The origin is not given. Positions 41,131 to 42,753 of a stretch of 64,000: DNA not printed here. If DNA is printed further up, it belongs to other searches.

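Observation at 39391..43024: Assimilatory sulfite reductase translationally coupled to an FrhB/FpoF-family protein: possible split, bacterial analogue of F420-dependent Fsr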

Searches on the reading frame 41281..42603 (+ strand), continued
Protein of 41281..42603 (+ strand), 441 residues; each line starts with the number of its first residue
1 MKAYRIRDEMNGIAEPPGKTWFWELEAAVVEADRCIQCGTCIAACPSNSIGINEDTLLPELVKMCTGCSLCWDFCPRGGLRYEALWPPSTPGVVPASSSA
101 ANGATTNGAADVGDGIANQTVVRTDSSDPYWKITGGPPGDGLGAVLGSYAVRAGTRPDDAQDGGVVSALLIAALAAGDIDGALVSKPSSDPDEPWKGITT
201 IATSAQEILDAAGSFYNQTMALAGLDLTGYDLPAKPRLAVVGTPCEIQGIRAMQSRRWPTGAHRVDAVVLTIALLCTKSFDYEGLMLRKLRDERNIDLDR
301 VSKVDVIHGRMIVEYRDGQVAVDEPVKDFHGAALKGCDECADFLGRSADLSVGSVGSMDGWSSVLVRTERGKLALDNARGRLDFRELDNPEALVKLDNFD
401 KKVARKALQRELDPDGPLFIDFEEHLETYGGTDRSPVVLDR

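Call 10: find_homologous_proteins(query=window:41281-42603:+, max_evalue=1e-10)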
Query window:41281-42603:+ (441 aa): 2477 proteins with E <= 1e-10 among 8000 candidates; the best 120 are listed.
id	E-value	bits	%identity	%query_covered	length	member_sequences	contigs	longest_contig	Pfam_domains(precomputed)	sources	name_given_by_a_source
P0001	0.0e+0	1010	100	100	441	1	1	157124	PF14697.12,PF12797.13,PF04432.19,PF04422.19,PF12837.13,PF00037.33,PF13484.12,PF12838.13,PF13237.12,PF13187.12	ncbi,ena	-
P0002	1.0e-239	814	81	100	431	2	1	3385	PF14697.12,PF04432.19,PF04422.19,PF00037.33,PF13484.12,PF12838.13,PF13237.12,PF13187.12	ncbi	-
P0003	6.6e-236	802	80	100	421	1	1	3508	PF14697.12,PF12797.13,PF04432.19,PF04422.19,PF12837.13,PF00037.33,PF13484.12,PF12838.13,PF13237.12,PF13187.12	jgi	jgi:coenzyme F420 hydrogenase subunit beta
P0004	3.0e-235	799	78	100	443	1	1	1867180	PF14697.12,PF12797.13,PF04432.19,PF04422.19,PF12837.13,PF00037.33,PF13484.12,PF12838.13,PF13237.12,PF13187.12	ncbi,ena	-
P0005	5.9e-235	798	80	100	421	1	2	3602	PF14697.12,PF04432.19,PF04422.19,PF00037.33,PF13484.12,PF12838.13,PF13237.12,PF13187.12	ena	-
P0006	6.8e-235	798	78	100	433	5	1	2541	PF14697.12,PF12797.13,PF04432.19,PF04422.19,PF12837.13,PF00037.33,PF13484.12,PF12838.13,PF13237.12,PF13187.12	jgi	jgi:coenzyme F420 hydrogenase subunit beta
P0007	2.3e-233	793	79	100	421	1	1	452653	PF14697.12,PF12797.13,PF04432.19,PF04422.19,PF12837.13,PF00037.33,PF13484.12,PF12838.13,PF13237.12,PF13187.12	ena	-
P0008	3.2e-233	793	79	100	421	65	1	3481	PF14697.12,PF04432.19,PF04422.19,PF00037.33,PF13484.12,PF12838.13,PF13237.12,PF13187.12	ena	-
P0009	5.1e-233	792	81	100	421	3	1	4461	PF14697.12,PF04432.19,PF04422.19,PF00037.33,PF13484.12,PF12838.13,PF13237.12,PF13187.12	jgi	jgi:coenzyme F420 hydrogenase subunit beta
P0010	1.5e-232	790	81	100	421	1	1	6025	PF14697.12,PF12797.13,PF04432.19,PF04422.19,PF00037.33,PF13484.12,PF12838.13,PF13237.12,PF13187.12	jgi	jgi:coenzyme F420 hydrogenase subunit beta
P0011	1.6e-232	790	79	100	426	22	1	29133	PF14697.12,PF12797.13,PF04432.19,PF04422.19,PF12837.13,PF00037.33,PF13484.12,PF12838.13,PF13237.12,PF13187.12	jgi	jgi:coenzyme F420 hydrogenase subunit beta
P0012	8.5e-232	788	79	99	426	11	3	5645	PF14697.12,PF12797.13,PF04432.19,PF04422.19,PF12837.13,PF00037.33,PF13484.12,PF12838.13,PF13237.12,PF13187.12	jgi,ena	-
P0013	1.0e-231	788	78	100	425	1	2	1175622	PF14697.12,PF12797.13,PF04432.19,PF04422.19,PF12837.13,PF00037.33,PF13484.12,PF12838.13,PF13237.12,PF13187.12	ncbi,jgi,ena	jgi:coenzyme F420 hydrogenase subunit beta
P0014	1.7e-231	787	79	100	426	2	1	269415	PF14697.12,PF12797.13,PF04432.19,PF04422.19,PF12837.13,PF00037.33,PF13484.12,PF12838.13,PF13237.12,PF13187.12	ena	-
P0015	2.9e-231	786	79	100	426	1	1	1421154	PF14697.12,PF12797.13,PF04432.19,PF04422.19,PF12837.13,PF00037.33,PF13484.12,PF12838.13,PF13237.12,PF13187.12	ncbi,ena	-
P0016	3.1e-231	786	78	100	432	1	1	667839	PF14697.12,PF12797.13,PF04432.19,PF04422.19,PF12837.13,PF00037.33,PF13484.12,PF12838.13,PF13237.12,PF13187.12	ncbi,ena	-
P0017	3.5e-231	786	79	100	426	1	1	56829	PF14697.12,PF12797.13,PF04432.19,PF04422.19,PF12837.13,PF00037.33,PF13484.12,PF12838.13,PF13237.12,PF13187.12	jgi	jgi:coenzyme F420 hydrogenase subunit beta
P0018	5.0e-231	785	78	100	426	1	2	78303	PF14697.12,PF12797.13,PF04432.19,PF04422.19,PF12837.13,PF00037.33,PF13484.12,PF12838.13,PF13237.12,PF13187.12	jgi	jgi:coenzyme F420 hydrogenase subunit beta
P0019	5.2e-231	785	79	100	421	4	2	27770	PF14697.12,PF04432.19,PF04422.19,PF12837.13,PF00037.33,PF13484.12,PF12838.13,PF13237.12,PF13187.12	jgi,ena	jgi:coenzyme F420 hydrogenase subunit beta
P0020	6.3e-231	785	79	100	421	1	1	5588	PF14697.12,PF12797.13,PF04432.19,PF04422.19,PF00037.33,PF13484.12,PF12838.13,PF13237.12,PF13187.12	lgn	-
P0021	1.9e-230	783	79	100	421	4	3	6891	PF14697.12,PF04432.19,PF04422.19,PF00037.33,PF13484.12,PF12838.13,PF13237.12,PF13187.12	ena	-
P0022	2.5e-230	783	78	100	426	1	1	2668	PF14697.12,PF12797.13,PF04432.19,PF04422.19,PF12837.13,PF00037.33,PF13484.12,PF12838.13,PF13237.12,PF13187.12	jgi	jgi:coenzyme F420 hydrogenase subunit beta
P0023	5.4e-230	782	79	100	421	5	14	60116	PF14697.12,PF04432.19,PF04422.19,PF12837.13,PF00037.33,PF13484.12,PF12838.13,PF13237.12,PF13187.12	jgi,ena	-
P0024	5.4e-230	782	78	100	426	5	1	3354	PF14697.12,PF04432.19,PF04422.19,PF00037.33,PF13484.12,PF12838.13,PF13237.12,PF13187.12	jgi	jgi:coenzyme F420 hydrogenase subunit beta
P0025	8.0e-230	781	76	100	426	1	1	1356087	PF14697.12,PF12797.13,PF04432.19,PF04422.19,PF12837.13,PF00037.33,PF13484.12,PF12838.13,PF13237.12,PF13187.12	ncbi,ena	-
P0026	1.9e-229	780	78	100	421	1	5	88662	PF14697.12,PF12797.13,PF04432.19,PF04422.19,PF12837.13,PF00037.33,PF13484.12,PF12838.13,PF13237.12,PF13187.12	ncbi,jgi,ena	jgi:coenzyme F420 hydrogenase subunit beta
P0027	2.4e-229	780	78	100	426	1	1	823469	PF14697.12,PF12797.13,PF04432.19,PF04422.19,PF12837.13,PF00037.33,PF13484.12,PF12838.13,PF13237.12,PF13187.12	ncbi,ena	-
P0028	2.6e-229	780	78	99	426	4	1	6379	PF14697.12,PF12797.13,PF04432.19,PF04422.19,PF12837.13,PF00037.33,PF13484.12,PF12838.13,PF13237.12,PF13187.12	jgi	-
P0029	2.8e-229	780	78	100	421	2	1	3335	PF14697.12,PF12797.13,PF04432.19,PF04422.19,PF12837.13,PF00037.33,PF13484.12,PF12838.13,PF13237.12,PF13187.12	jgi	jgi:coenzyme F420 hydrogenase subunit beta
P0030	3.5e-229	779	76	100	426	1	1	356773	PF14697.12,PF12797.13,PF04432.19,PF04422.19,PF12837.13,PF00037.33,PF13484.12,PF12838.13,PF13237.12,PF13187.12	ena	-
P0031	4.2e-229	779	77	100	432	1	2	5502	PF14697.12,PF12797.13,PF04432.19,PF04422.19,PF12837.13,PF00037.33,PF13484.12,PF12838.13,PF13237.12,PF13187.12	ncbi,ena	-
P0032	6.6e-229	778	78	100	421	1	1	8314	PF14697.12,PF12797.13,PF04432.19,PF04422.19,PF12837.13,PF00037.33,PF13484.12,PF12838.13,PF13237.12,PF13187.12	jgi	jgi:coenzyme F420 hydrogenase subunit beta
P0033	7.3e-229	778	77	100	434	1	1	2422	PF14697.12,PF12797.13,PF04432.19,PF04422.19,PF12837.13,PF00037.33,PF13484.12,PF12838.13,PF13237.12,PF13187.12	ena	-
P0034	1.3e-228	777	78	100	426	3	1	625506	PF14697.12,PF12797.13,PF04432.19,PF04422.19,PF12837.13,PF00037.33,PF13484.12,PF12838.13,PF13237.12,PF13187.12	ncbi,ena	-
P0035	1.7e-228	777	77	100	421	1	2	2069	PF14697.12,PF04432.19,PF04422.19,PF00037.33,PF13484.12,PF12838.13,PF13237.12,PF13187.12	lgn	-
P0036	2.0e-228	777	76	100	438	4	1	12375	PF14697.12,PF04432.19,PF04422.19,PF12837.13,PF00037.33,PF13484.12,PF12838.13,PF13237.12,PF13187.12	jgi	jgi:coenzyme F420 hydrogenase subunit beta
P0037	3.0e-228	776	78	100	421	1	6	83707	PF14697.12,PF04432.19,PF04422.19,PF00037.33,PF13484.12,PF12838.13,PF13237.12,PF13187.12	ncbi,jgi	ncbi:MAG: Coenzyme F420 hydrogenase/dehydrogenase, beta subunit C-terminal domain [Acidimicrobiales 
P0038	3.8e-228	776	78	100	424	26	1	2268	PF14697.12,PF12797.13,PF04432.19,PF04422.19,PF12837.13,PF00037.33,PF13484.12,PF12838.13,PF13237.12,PF13187.12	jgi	jgi:coenzyme F420 hydrogenase subunit beta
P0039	4.0e-228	776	78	100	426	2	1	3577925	PF14697.12,PF12797.13,PF04432.19,PF04422.19,PF00037.33,PF13484.12,PF12838.13,PF13534.12,PF13237.12,PF13187.12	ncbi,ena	-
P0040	5.2e-228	775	78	100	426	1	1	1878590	PF14697.12,PF12797.13,PF04432.19,PF04422.19,PF12837.13,PF00037.33,PF13484.12,PF12838.13,PF13237.12,PF13187.12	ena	-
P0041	5.5e-228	775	78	100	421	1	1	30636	PF14697.12,PF04432.19,PF04422.19,PF00037.33,PF13484.12,PF12838.13,PF13237.12,PF13187.12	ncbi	-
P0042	6.2e-228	775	77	100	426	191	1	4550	PF14697.12,PF12797.13,PF04432.19,PF04422.19,PF12837.13,PF00037.33,PF13484.12,PF12838.13,PF13237.12,PF13187.12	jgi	jgi:coenzyme F420 hydrogenase subunit beta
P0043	7.4e-228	775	77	100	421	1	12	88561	PF14697.12,PF12797.13,PF04432.19,PF04422.19,PF12837.13,PF00037.33,PF13484.12,PF12838.13,PF13237.12,PF13187.12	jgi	jgi:coenzyme F420 hydrogenase subunit beta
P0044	8.0e-228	775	78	100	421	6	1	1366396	PF14697.12,PF12797.13,PF04432.19,PF04422.19,PF12837.13,PF00037.33,PF13484.12,PF12838.13,PF13237.12,PF13187.12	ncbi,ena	-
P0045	1.2e-227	774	79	100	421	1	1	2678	PF14697.12,PF04432.19,PF04422.19,PF12837.13,PF00037.33,PF13484.12,PF12838.13,PF13237.12,PF13187.12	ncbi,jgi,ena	jgi:coenzyme F420 hydrogenase subunit beta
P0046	1.2e-227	774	76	100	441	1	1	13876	PF14697.12,PF12797.13,PF04432.19,PF04422.19,PF12837.13,PF00037.33,PF13484.12,PF12838.13,PF13237.12,PF13187.12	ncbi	-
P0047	1.4e-227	774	76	100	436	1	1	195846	PF14697.12,PF12797.13,PF04432.19,PF04422.19,PF12837.13,PF00037.33,PF13484.12,PF12838.13,PF13237.12,PF13187.12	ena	-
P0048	1.5e-227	774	76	100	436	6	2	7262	PF14697.12,PF12797.13,PF04432.19,PF04422.19,PF12837.13,PF00037.33,PF13484.12,PF12838.13,PF13237.12,PF13187.12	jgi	jgi:coenzyme F420 hydrogenase subunit beta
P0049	2.1e-227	774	78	100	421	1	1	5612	PF14697.12,PF04432.19,PF04422.19,PF00037.33,PF13484.12,PF12838.13,PF13237.12,PF13187.12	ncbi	-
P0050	2.6e-227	773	77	100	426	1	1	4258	PF14697.12,PF12797.13,PF04432.19,PF04422.19,PF12837.13,PF00037.33,PF13484.12,PF12838.13,PF13237.12,PF13187.12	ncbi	-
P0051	2.8e-227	773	76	100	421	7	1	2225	PF14697.12,PF12797.13,PF04432.19,PF04422.19,PF12837.13,PF00037.33,PF13484.12,PF12838.13,PF13237.12,PF13187.12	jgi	-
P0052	3.0e-227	773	78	100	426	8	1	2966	PF14697.12,PF12797.13,PF04432.19,PF04422.19,PF12837.13,PF00037.33,PF13484.12,PF12838.13,PF13237.12,PF13187.12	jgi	jgi:coenzyme F420 hydrogenase subunit beta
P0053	8.0e-227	772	78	100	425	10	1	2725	PF14697.12,PF04432.19,PF04422.19,PF00037.33,PF13484.12,PF12838.13,PF13237.12,PF13187.12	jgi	jgi:coenzyme F420 hydrogenase subunit beta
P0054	8.2e-227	772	77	100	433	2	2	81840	PF14697.12,PF12797.13,PF04432.19,PF04422.19,PF12837.13,PF00037.33,PF13484.12,PF12838.13,PF13237.12,PF13187.12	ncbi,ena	-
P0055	1.0e-226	771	78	99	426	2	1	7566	PF14697.12,PF12797.13,PF04432.19,PF04422.19,PF12837.13,PF00037.33,PF13484.12,PF12838.13,PF13237.12,PF13187.12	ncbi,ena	ncbi:MAG TPA: Coenzyme F420 hydrogenase/dehydrogenase, beta subunit C-terminal domain [Acidimicrobia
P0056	1.7e-226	770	76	100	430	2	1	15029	PF14697.12,PF12797.13,PF04432.19,PF04422.19,PF12837.13,PF00037.33,PF13484.12,PF12838.13,PF13237.12,PF13187.12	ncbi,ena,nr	ncbi:MAG TPA: Coenzyme F420 hydrogenase/dehydrogenase, beta subunit C-terminal domain [Acidimicrobia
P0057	1.8e-226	770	77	100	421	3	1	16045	PF14697.12,PF12797.13,PF04432.19,PF04422.19,PF12837.13,PF00037.33,PF13484.12,PF12838.13,PF13237.12,PF13187.12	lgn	-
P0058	2.4e-226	770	76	100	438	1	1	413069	PF14697.12,PF12797.13,PF04432.19,PF04422.19,PF12837.13,PF00037.33,PF13484.12,PF12838.13,PF13237.12,PF13187.12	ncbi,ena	-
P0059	3.2e-226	770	77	100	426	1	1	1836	PF14697.12,PF12797.13,PF04432.19,PF04422.19,PF12837.13,PF00037.33,PF13484.12,PF12838.13,PF13237.12,PF13187.12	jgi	jgi:coenzyme F420 hydrogenase subunit beta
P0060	3.2e-226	770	76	100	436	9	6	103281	PF14697.12,PF12797.13,PF04432.19,PF04422.19,PF12837.13,PF00037.33,PF13484.12,PF12838.13,PF13237.12,PF13187.12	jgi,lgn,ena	jgi:coenzyme F420 hydrogenase subunit beta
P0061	3.3e-226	770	77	100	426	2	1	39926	PF14697.12,PF12797.13,PF04432.19,PF04422.19,PF12837.13,PF00037.33,PF13484.12,PF12838.13,PF13237.12,PF13187.12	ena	-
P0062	4.0e-226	769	76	100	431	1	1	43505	PF14697.12,PF12797.13,PF04432.19,PF04422.19,PF12837.13,PF00037.33,PF13484.12,PF12838.13,PF13237.12,PF13187.12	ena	-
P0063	4.2e-226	769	78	100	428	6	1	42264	PF14697.12,PF12797.13,PF04432.19,PF04422.19,PF00037.33,PF13484.12,PF12838.13,PF13237.12,PF13187.12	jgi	jgi:coenzyme F420 hydrogenase subunit beta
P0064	5.6e-226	769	76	100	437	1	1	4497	PF14697.12,PF12797.13,PF04432.19,PF04422.19,PF12837.13,PF00037.33,PF13484.12,PF12838.13,PF13534.12,PF13237.12,PF13187.12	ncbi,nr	ncbi:MAG TPA: Coenzyme F420 hydrogenase/dehydrogenase, beta subunit C-terminal domain [Acidimicrobia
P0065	6.4e-226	769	77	100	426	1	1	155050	PF14697.12,PF12797.13,PF04432.19,PF04422.19,PF12837.13,PF00037.33,PF13484.12,PF12838.13,PF13237.12,PF13187.12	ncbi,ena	-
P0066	8.8e-226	768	77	100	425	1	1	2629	PF14697.12,PF12797.13,PF04432.19,PF04422.19,PF12837.13,PF00037.33,PF13484.12,PF12838.13,PF13237.12,PF13187.12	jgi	jgi:coenzyme F420 hydrogenase subunit beta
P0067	9.7e-226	768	78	100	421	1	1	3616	PF14697.12,PF12797.13,PF04432.19,PF04422.19,PF12837.13,PF00037.33,PF13484.12,PF12838.13,PF13237.12,PF13187.12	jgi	jgi:coenzyme F420 hydrogenase subunit beta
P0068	1.5e-225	767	78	100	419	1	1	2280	PF14697.12,PF12797.13,PF04432.19,PF04422.19,PF12837.13,PF00037.33,PF13484.12,PF12838.13,PF13237.12,PF13187.12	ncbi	ncbi:MAG: Coenzyme F420 hydrogenase/dehydrogenase, beta subunit C-terminal domain [Acidimicrobiales 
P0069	1.5e-225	767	77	100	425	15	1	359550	PF14697.12,PF12797.13,PF04432.19,PF04422.19,PF12837.13,PF00037.33,PF13484.12,PF12838.13,PF13237.12,PF13187.12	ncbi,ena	-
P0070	1.8e-225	767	77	100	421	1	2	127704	PF14697.12,PF12797.13,PF04432.19,PF04422.19,PF12837.13,PF00037.33,PF13484.12,PF12838.13,PF13237.12,PF13187.12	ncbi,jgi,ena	jgi:coenzyme F420 hydrogenase subunit beta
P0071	2.4e-225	767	76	100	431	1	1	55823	PF14697.12,PF12797.13,PF04432.19,PF04422.19,PF12837.13,PF00037.33,PF13484.12,PF12838.13,PF13237.12,PF13187.12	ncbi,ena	-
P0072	3.4e-225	766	77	100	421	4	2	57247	PF14697.12,PF04432.19,PF04422.19,PF12837.13,PF00037.33,PF13484.12,PF12838.13,PF13237.12,PF13187.12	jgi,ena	jgi:coenzyme F420 hydrogenase subunit beta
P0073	5.6e-225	765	76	100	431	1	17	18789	PF14697.12,PF12797.13,PF04432.19,PF04422.19,PF12837.13,PF00037.33,PF13484.12,PF12838.13,PF13237.12,PF13187.12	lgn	-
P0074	7.4e-225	765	77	100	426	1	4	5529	PF14697.12,PF12797.13,PF04432.19,PF04422.19,PF12837.13,PF00037.33,PF13484.12,PF12838.13,PF13237.12,PF13187.12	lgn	-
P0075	1.1e-224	765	78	100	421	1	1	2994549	PF14697.12,PF04432.19,PF04422.19,PF00037.33,PF13484.12,PF12838.13,PF13237.12,PF13187.12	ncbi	-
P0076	1.1e-224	765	77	100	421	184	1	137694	PF14697.12,PF12797.13,PF04432.19,PF04422.19,PF00037.33,PF13484.12,PF12838.13,PF13534.12,PF13237.12,PF13187.12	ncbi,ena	-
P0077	1.1e-224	764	78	100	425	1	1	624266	PF14697.12,PF12797.13,PF04432.19,PF04422.19,PF12837.13,PF00037.33,PF13484.12,PF12838.13,PF13237.12,PF13187.12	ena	-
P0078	1.3e-224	764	77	100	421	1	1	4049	PF14697.12,PF12797.13,PF04432.19,PF04422.19,PF12837.13,PF00037.33,PF13484.12,PF12838.13,PF13237.12,PF13187.12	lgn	-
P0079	1.5e-224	764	77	100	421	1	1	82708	PF14697.12,PF12797.13,PF04432.19,PF04422.19,PF12837.13,PF00037.33,PF13484.12,PF12838.13,PF13237.12,PF13187.12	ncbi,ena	-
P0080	2.0e-224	764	77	99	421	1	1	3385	PF14697.12,PF04432.19,PF04422.19,PF00037.33,PF13484.12,PF12838.13,PF13237.12,PF13187.12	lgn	-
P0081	2.2e-224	764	77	100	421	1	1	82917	PF14697.12,PF12797.13,PF04432.19,PF04422.19,PF12837.13,PF00037.33,PF13484.12,PF12838.13,PF13237.12,PF13187.12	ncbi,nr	ncbi:MAG TPA: Coenzyme F420 hydrogenase/dehydrogenase, beta subunit C-terminal domain [Acidimicrobia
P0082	2.7e-224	763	77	100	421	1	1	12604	PF14697.12,PF12797.13,PF04432.19,PF04422.19,PF12837.13,PF00037.33,PF13484.12,PF12838.13,PF13237.12,PF13187.12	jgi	jgi:coenzyme F420 hydrogenase subunit beta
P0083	3.0e-224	763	77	100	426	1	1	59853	PF14697.12,PF12797.13,PF04432.19,PF04422.19,PF12837.13,PF00037.33,PF13484.12,PF12838.13,PF13237.12,PF13187.12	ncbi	-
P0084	3.9e-224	763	77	100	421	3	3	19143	PF14697.12,PF12797.13,PF04432.19,PF04422.19,PF12837.13,PF00037.33,PF13484.12,PF12838.13,PF13237.12,PF13187.12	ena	-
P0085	4.1e-224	763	76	100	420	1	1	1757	PF14697.12,PF12797.13,PF04432.19,PF04422.19,PF12837.13,PF00037.33,PF13484.12,PF12838.13,PF13237.12,PF13187.12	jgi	jgi:coenzyme F420 hydrogenase subunit beta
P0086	7.5e-224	762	76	100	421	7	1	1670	PF14697.12,PF04432.19,PF04422.19,PF00037.33,PF13484.12,PF12838.13,PF13237.12,PF13187.12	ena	-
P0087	1.2e-223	761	76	100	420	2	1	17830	PF14697.12,PF12797.13,PF04432.19,PF04422.19,PF12837.13,PF00037.33,PF13484.12,PF12838.13,PF13237.12,PF13187.12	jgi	jgi:coenzyme F420 hydrogenase subunit beta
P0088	1.4e-223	761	77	100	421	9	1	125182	PF14697.12,PF12797.13,PF04432.19,PF04422.19,PF12837.13,PF00037.33,PF13484.12,PF12838.13,PF13237.12,PF13187.12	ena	-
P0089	1.5e-223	761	75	100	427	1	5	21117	PF14697.12,PF12797.13,PF04432.19,PF04422.19,PF12837.13,PF00037.33,PF13484.12,PF12838.13,PF13237.12,PF13187.12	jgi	-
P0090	1.6e-223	761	77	100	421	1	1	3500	PF14697.12,PF12797.13,PF04432.19,PF04422.19,PF12837.13,PF00037.33,PF13484.12,PF12838.13,PF13237.12,PF13187.12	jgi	jgi:coenzyme F420 hydrogenase subunit beta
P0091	1.9e-223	760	77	100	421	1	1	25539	PF14697.12,PF12797.13,PF04432.19,PF04422.19,PF12837.13,PF00037.33,PF13484.12,PF12838.13,PF13237.12,PF13187.12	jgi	jgi:coenzyme F420 hydrogenase subunit beta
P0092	2.0e-223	760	75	100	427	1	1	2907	PF14697.12,PF12797.13,PF04432.19,PF04422.19,PF12837.13,PF00037.33,PF13484.12,PF12838.13,PF13237.12,PF13187.12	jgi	-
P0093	2.5e-223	760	75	98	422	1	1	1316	PF14697.12,PF12797.13,PF04432.19,PF04422.19,PF12837.13,PF00037.33,PF13484.12,PF12838.13,PF13237.12,PF13187.12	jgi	jgi:coenzyme F420 hydrogenase subunit beta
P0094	3.2e-223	760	75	100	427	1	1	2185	PF14697.12,PF12797.13,PF04432.19,PF04422.19,PF12837.13,PF00037.33,PF13484.12,PF12838.13,PF13237.12,PF13187.12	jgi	-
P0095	3.2e-223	760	76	100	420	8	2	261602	PF14697.12,PF12797.13,PF04432.19,PF04422.19,PF12837.13,PF00037.33,PF13484.12,PF12838.13,PF13534.12,PF13237.12,PF13187.12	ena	-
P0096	5.1e-223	759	76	100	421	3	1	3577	PF14697.12,PF04432.19,PF04422.19,PF12837.13,PF00037.33,PF13484.12,PF12838.13,PF13237.12,PF13187.12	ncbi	-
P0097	2.8e-222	757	76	100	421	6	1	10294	PF14697.12,PF04432.19,PF04422.19,PF12837.13,PF00037.33,PF13484.12,PF12838.13,PF13237.12,PF13187.12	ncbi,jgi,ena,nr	ncbi:MAG TPA: Coenzyme F420 hydrogenase/dehydrogenase, beta subunit C-terminal domain [Acidimicrobia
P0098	3.3e-222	756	75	100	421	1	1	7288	PF14697.12,PF04432.19,PF04422.19,PF00037.33,PF12838.13,PF13237.12,PF13187.12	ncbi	ncbi:MAG: Coenzyme F420 hydrogenase/dehydrogenase, beta subunit C-terminal domain [Acidimicrobiales 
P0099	4.3e-222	756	76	100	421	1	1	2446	PF14697.12,PF04432.19,PF04422.19,PF12837.13,PF00037.33,PF13484.12,PF12838.13,PF13237.12,PF13187.12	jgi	jgi:coenzyme F420 hydrogenase subunit beta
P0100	5.8e-222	756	76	99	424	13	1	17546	PF14697.12,PF12797.13,PF04432.19,PF04422.19,PF12837.13,PF00037.33,PF13484.12,PF12838.13,PF13237.12,PF13187.12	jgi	jgi:coenzyme F420 hydrogenase subunit beta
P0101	7.4e-222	755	77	100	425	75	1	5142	PF14697.12,PF04432.19,PF04422.19,PF12837.13,PF00037.33,PF13484.12,PF12838.13,PF13237.12,PF13187.12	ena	-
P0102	8.3e-222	755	74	100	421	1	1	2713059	PF14697.12,PF12797.13,PF04432.19,PF04422.19,PF12837.13,PF00037.33,PF13484.12,PF12838.13,PF13237.12,PF12800.13,PF13187.12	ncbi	-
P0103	9.2e-222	755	76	100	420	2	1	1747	PF14697.12,PF04432.19,PF04422.19,PF12837.13,PF00037.33,PF13484.12,PF12838.13,PF13237.12,PF13187.12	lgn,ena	-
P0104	1.4e-221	754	76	100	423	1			PF14697.12,PF12797.13,PF04432.19,PF04422.19,PF00037.33,PF13484.12,PF12838.13,PF13237.12,PF13187.12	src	-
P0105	1.5e-221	754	75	100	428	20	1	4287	PF14697.12,PF12797.13,PF04432.19,PF04422.19,PF12837.13,PF00037.33,PF13484.12,PF12838.13,PF13237.12,PF13187.12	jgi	jgi:coenzyme F420 hydrogenase subunit beta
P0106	2.3e-221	754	75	100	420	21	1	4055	PF14697.12,PF12797.13,PF04432.19,PF04422.19,PF12837.13,PF00037.33,PF13484.12,PF12838.13,PF13534.12,PF13237.12,PF13187.12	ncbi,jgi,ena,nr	ncbi:MAG TPA: Coenzyme F420 hydrogenase/dehydrogenase, beta subunit C-terminal domain [Acidimicrobia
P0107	2.7e-221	753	75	100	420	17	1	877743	PF14697.12,PF04432.19,PF04422.19,PF12837.13,PF00037.33,PF13484.12,PF12838.13,PF13534.12,PF13237.12,PF13187.12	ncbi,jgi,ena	jgi:coenzyme F420 hydrogenase subunit beta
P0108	3.5e-221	753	76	100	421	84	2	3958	PF14697.12,PF12797.13,PF04432.19,PF04422.19,PF12837.13,PF00037.33,PF13484.12,PF12838.13,PF13237.12,PF13187.12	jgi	jgi:coenzyme F420 hydrogenase subunit beta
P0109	6.1e-221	752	74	100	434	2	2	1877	PF14697.12,PF12797.13,PF04432.19,PF04422.19,PF12837.13,PF00037.33,PF13484.12,PF12838.13,PF13237.12,PF13187.12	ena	-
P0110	7.9e-221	752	78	96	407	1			PF14697.12,PF12797.13,PF04432.19,PF04422.19,PF00037.33,PF13484.12,PF12838.13,PF13237.12,PF13187.12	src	-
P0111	1.5e-220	751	75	100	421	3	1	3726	PF14697.12,PF04432.19,PF04422.19,PF12837.13,PF00037.33,PF13484.12,PF12838.13,PF13237.12,PF13187.12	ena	-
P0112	1.7e-220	751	74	100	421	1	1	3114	PF14697.12,PF12797.13,PF04432.19,PF04422.19,PF12837.13,PF00037.33,PF13484.12,PF12838.13,PF13237.12,PF13187.12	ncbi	-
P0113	2.1e-220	750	76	100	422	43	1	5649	PF14697.12,PF12797.13,PF04432.19,PF04422.19,PF00037.33,PF13484.12,PF12838.13,PF13237.12,PF13187.12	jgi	jgi:coenzyme F420 hydrogenase subunit beta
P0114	3.5e-220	750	75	100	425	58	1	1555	PF14697.12,PF12797.13,PF04432.19,PF04422.19,PF12837.13,PF00037.33,PF13484.12,PF12838.13,PF13237.12,PF13187.12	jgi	-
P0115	4.6e-220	749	74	100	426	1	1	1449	PF14697.12,PF12797.13,PF04432.19,PF04422.19,PF12837.13,PF00037.33,PF13484.12,PF12838.13,PF13237.12,PF13187.12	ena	-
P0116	4.8e-220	749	75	100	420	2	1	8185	PF14697.12,PF04432.19,PF04422.19,PF12837.13,PF00037.33,PF13484.12,PF12838.13,PF13237.12,PF13187.12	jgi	jgi:coenzyme F420 hydrogenase subunit beta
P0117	4.9e-220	749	72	100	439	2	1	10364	PF14697.12,PF12797.13,PF04432.19,PF04422.19,PF12837.13,PF00037.33,PF13484.12,PF12838.13,PF13237.12,PF13187.12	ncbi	ncbi:MAG: Coenzyme F420 hydrogenase/dehydrogenase, beta subunit C-terminal domain [Acidimicrobiales 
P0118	8.4e-220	748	75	100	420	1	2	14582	PF14697.12,PF12797.13,PF04432.19,PF04422.19,PF12837.13,PF00037.33,PF13484.12,PF12838.13,PF13237.12,PF13187.12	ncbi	ncbi:MAG: Coenzyme F420 hydrogenase/dehydrogenase, beta subunit C-terminal domain [Acidimicrobiales 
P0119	1.2e-219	748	74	100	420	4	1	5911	PF14697.12,PF04432.19,PF04422.19,PF12837.13,PF00037.33,PF13484.12,PF12838.13,PF13237.12,PF13187.12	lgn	-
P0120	1.4e-219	748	73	100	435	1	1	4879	PF14697.12,PF12797.13,PF04432.19,PF04422.19,PF12837.13,PF00037.33,PF13484.12,PF12838.13,PF13237.12,PF13187.12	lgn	-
